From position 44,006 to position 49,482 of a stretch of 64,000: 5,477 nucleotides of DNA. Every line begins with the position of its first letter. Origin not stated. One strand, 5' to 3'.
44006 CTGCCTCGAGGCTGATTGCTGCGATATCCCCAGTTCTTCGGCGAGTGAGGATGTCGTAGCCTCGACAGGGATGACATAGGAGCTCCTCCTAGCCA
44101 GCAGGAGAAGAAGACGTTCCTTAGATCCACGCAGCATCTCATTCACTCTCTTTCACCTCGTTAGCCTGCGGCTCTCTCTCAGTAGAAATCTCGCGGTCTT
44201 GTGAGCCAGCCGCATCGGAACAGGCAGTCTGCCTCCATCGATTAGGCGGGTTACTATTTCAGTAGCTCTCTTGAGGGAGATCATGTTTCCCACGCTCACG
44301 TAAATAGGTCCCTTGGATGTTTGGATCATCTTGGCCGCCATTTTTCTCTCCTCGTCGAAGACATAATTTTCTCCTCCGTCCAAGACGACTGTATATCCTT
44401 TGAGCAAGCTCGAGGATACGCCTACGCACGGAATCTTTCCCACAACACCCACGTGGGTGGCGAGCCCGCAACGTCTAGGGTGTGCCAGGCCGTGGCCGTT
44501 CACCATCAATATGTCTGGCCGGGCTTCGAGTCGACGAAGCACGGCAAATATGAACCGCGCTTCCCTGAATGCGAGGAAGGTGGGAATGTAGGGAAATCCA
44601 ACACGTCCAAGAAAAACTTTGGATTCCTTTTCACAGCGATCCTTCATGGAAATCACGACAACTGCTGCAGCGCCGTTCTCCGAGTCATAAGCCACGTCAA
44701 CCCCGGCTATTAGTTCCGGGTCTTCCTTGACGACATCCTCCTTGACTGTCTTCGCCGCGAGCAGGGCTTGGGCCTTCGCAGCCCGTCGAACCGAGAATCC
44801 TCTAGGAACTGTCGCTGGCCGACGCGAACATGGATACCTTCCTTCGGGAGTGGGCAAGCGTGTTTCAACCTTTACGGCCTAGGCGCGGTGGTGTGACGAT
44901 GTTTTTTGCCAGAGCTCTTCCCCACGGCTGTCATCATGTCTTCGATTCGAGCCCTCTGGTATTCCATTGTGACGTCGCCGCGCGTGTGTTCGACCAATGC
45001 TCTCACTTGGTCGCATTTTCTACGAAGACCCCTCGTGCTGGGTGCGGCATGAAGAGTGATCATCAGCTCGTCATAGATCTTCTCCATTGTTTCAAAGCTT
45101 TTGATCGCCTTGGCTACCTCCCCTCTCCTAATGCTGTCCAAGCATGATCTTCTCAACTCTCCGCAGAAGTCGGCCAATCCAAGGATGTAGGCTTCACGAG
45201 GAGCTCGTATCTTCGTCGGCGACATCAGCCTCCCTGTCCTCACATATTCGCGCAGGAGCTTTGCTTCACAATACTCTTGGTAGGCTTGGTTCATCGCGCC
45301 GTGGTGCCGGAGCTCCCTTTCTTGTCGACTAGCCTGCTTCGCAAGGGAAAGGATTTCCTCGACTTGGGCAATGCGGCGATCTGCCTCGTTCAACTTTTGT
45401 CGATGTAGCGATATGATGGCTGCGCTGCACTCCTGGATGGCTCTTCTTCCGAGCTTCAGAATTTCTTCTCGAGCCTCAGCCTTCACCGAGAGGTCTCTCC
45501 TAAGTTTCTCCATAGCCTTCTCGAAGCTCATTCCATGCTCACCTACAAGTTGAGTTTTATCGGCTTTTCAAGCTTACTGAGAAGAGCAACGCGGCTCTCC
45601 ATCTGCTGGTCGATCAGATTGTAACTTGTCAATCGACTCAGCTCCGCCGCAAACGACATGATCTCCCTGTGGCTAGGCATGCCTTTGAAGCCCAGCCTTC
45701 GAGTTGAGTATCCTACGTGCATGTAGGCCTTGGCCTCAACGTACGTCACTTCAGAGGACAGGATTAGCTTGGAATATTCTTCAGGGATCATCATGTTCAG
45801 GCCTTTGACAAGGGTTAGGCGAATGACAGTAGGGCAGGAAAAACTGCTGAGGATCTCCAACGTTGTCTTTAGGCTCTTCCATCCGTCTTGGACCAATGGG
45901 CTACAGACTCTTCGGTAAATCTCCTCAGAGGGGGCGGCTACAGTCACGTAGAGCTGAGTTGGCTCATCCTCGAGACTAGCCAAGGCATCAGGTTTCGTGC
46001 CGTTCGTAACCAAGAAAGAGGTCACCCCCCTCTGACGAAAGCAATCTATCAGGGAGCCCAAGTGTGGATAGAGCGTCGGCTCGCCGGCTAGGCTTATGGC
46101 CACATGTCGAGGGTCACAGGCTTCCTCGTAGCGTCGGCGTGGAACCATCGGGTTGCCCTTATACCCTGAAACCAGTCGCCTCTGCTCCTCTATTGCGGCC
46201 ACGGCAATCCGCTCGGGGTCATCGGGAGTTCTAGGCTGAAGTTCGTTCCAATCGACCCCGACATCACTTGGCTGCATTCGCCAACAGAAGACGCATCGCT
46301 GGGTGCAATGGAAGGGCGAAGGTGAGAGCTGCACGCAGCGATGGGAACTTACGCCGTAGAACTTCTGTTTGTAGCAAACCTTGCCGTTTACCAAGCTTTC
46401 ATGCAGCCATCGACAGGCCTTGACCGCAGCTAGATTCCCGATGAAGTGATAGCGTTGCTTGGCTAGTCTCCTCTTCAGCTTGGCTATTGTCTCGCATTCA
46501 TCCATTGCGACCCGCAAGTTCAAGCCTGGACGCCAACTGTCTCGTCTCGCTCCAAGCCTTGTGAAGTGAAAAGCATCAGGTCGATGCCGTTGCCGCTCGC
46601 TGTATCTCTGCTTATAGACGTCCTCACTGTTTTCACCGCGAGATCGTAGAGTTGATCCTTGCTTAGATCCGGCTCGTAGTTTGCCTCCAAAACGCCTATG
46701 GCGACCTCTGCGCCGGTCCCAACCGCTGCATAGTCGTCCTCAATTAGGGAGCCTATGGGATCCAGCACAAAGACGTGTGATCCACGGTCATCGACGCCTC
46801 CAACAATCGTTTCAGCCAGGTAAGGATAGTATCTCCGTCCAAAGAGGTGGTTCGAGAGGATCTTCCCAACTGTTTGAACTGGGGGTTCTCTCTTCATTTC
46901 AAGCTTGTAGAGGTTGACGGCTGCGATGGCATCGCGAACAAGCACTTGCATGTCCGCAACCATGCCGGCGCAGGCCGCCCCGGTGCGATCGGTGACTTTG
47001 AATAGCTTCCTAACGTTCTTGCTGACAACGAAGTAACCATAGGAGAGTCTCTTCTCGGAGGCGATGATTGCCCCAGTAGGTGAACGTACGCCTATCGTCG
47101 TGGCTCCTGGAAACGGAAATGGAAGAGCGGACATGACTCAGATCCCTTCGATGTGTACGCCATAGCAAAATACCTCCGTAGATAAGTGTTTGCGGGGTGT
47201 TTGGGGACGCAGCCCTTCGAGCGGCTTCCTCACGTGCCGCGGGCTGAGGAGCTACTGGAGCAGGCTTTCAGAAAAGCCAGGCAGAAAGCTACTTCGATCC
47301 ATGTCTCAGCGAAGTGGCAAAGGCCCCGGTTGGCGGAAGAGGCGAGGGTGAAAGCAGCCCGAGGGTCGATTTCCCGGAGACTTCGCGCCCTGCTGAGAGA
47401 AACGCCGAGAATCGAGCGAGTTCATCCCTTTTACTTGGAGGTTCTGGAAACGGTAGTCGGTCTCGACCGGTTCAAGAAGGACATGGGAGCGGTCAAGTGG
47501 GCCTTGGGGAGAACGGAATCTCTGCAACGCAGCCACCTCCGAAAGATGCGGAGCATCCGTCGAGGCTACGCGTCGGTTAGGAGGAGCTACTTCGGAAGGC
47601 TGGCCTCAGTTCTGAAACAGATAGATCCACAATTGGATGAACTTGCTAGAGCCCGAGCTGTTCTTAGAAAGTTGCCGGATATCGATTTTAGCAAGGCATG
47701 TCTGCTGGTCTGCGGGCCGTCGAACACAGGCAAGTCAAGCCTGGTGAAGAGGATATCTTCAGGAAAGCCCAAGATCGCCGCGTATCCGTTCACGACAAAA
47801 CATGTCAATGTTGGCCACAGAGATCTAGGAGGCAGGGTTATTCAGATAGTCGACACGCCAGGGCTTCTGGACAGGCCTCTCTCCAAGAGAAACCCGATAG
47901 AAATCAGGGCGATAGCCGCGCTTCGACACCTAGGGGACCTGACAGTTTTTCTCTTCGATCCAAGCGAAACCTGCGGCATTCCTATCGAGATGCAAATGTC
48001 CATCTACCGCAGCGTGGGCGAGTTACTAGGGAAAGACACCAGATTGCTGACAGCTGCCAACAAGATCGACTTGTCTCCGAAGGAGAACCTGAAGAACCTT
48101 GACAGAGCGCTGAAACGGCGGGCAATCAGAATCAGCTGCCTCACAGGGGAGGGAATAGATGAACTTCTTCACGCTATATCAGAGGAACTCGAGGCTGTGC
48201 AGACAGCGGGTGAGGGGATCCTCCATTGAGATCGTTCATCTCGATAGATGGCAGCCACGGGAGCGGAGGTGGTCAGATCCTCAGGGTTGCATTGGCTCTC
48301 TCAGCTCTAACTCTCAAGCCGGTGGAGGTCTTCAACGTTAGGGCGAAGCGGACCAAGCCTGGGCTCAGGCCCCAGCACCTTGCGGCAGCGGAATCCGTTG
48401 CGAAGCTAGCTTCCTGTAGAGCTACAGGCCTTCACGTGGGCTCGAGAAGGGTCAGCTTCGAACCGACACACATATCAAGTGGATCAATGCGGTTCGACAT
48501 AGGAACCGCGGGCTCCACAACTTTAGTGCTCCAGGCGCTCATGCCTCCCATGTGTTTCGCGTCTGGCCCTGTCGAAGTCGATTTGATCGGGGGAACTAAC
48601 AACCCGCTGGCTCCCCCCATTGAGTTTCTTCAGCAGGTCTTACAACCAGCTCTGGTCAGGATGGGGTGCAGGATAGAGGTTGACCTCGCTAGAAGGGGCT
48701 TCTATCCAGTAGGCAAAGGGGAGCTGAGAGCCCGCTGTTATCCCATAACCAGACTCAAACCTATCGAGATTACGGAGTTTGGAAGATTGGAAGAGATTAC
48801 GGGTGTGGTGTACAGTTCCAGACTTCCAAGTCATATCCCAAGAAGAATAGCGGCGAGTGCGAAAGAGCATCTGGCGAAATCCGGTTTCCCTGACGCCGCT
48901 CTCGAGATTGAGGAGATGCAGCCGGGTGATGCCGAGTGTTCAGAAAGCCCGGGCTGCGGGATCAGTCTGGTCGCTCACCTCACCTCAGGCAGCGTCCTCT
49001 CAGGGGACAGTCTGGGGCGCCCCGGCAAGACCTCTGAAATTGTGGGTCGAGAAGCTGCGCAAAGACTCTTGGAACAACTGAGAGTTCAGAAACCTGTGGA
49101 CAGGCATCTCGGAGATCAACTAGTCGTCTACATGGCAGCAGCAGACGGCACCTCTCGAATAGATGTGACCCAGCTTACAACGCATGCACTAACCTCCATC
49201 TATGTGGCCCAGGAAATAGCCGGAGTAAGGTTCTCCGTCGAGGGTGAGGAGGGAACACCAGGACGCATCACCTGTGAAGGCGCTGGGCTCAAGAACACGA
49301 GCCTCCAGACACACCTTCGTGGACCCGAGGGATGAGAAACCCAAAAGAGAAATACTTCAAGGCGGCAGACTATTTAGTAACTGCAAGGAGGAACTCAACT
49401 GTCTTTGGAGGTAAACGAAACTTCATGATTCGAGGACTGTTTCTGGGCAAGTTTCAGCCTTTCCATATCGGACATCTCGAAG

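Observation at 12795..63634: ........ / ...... palindrome strongly over-represented and almost confined to non-coding DNA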

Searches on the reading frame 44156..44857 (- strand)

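Call 34: search_protein_families(library=pfam, proteins=[window:44156-44857:-])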
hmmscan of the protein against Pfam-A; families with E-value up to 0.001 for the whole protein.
window:44156-44857:- (234 aa): 2 families
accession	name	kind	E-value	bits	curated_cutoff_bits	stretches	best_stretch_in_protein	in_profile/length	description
PF04493.20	Endonuclease_5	-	5.9e-52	176.7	23.4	1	33-220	3-198/198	Endonuclease V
PF01949.23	Endo_dU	-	0.00061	19.7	32.7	0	176-224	133-180/182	Endonuclease dU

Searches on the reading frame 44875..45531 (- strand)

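Call 34: search_protein_families(library=pfam, proteins=[window:44875-45531:-])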
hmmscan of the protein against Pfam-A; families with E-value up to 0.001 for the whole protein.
window:44875-45531:- (219 aa): 1 family
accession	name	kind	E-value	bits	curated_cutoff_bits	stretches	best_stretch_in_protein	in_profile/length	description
PF01997.21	Translin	-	5.1e-15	56.4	25.9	1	21-180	3-191/205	Translin family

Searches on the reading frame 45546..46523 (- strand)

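Call 34: search_protein_families(library=pfam, proteins=[window:45546-46523:-])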
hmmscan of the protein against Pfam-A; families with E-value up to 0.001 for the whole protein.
window:45546-46523:- (326 aa): 2 families
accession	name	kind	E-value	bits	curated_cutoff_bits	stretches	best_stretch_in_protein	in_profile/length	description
PF08608.17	Wyosine_form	-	2.9e-18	66.3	22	1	258-317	3-63/63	Wyosine base formation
PF04055.27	Radical_SAM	-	7.3e-14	52.7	29.5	1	72-246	6-158/166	Radical SAM superfamily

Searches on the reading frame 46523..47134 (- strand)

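Call 34: search_protein_families(library=pfam, proteins=[window:46523-47134:-])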
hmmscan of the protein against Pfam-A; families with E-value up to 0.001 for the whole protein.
window:46523-47134:- (204 aa): 1 family
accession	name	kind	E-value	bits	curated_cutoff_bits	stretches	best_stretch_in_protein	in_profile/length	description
PF00227.31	Proteasome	-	6.9e-51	173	22.4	1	10-186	4-186/189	Proteasome subunit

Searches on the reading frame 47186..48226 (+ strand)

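Call 34: search_protein_families(library=pfam, proteins=[window:47186-48226:+])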
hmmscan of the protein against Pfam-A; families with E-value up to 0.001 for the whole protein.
window:47186-48226:+ (347 aa): 7 families
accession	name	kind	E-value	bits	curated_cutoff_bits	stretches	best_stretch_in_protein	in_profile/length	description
PF17835.6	NOG1_N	-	1.7e-33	116.4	22.9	1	11-167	1-160/160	NOG1 N-terminal helical domain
PF06858.20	NOG1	-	4.5e-18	65.2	27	1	238-295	2-58/58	Nucleolar GTP-binding protein 1 (NOG1)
PF01926.29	MMR_HSR1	-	1.6e-15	57.6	21.9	1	174-262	3-86/113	50S ribosome-binding GTPase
PF02421.24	FeoB_N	-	4.5e-08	33.2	27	1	174-331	4-156/156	Ferrous iron transport protein B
PF16897.10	MMR_HSR1_Xtn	-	2.2e-05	24.8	35.2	1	287-336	58-105/106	C-terminal region of MMR_HSR1 domain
PF03193.22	RsgA_GTPase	-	0.00032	21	30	0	169-227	105-168/174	RsgA GTPase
PF00009.33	GTP_EFTU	-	0.00089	19.3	26.5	0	251-335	94-186/188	Elongation factor Tu GTP binding domain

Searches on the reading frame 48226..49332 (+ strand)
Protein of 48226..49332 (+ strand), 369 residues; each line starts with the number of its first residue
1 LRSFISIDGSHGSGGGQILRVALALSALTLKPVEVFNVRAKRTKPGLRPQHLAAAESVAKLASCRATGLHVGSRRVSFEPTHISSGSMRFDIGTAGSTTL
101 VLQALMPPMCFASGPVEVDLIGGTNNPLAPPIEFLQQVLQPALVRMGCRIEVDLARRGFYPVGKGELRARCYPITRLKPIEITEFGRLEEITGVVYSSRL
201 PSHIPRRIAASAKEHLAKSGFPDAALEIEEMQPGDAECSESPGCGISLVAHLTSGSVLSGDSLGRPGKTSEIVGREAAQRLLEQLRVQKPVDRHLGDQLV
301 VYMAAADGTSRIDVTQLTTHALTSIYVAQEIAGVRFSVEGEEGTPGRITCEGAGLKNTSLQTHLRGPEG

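Call 34: search_protein_families(library=pfam, proteins=[window:48226-49332:+])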
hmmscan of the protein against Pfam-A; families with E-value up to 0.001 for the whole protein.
window:48226-49332:+ (369 aa): 2 families
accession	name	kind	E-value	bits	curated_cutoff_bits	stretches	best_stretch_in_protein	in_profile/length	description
PF01137.26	RTC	-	1.6e-75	253.5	27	1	12-338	2-221/221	RNA 3'-terminal phosphate cyclase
PF05189.18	RTC_insert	-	3e-25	89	23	1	183-285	1-101/102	RNA 3'-terminal phosphate cyclase (RTC), insert domain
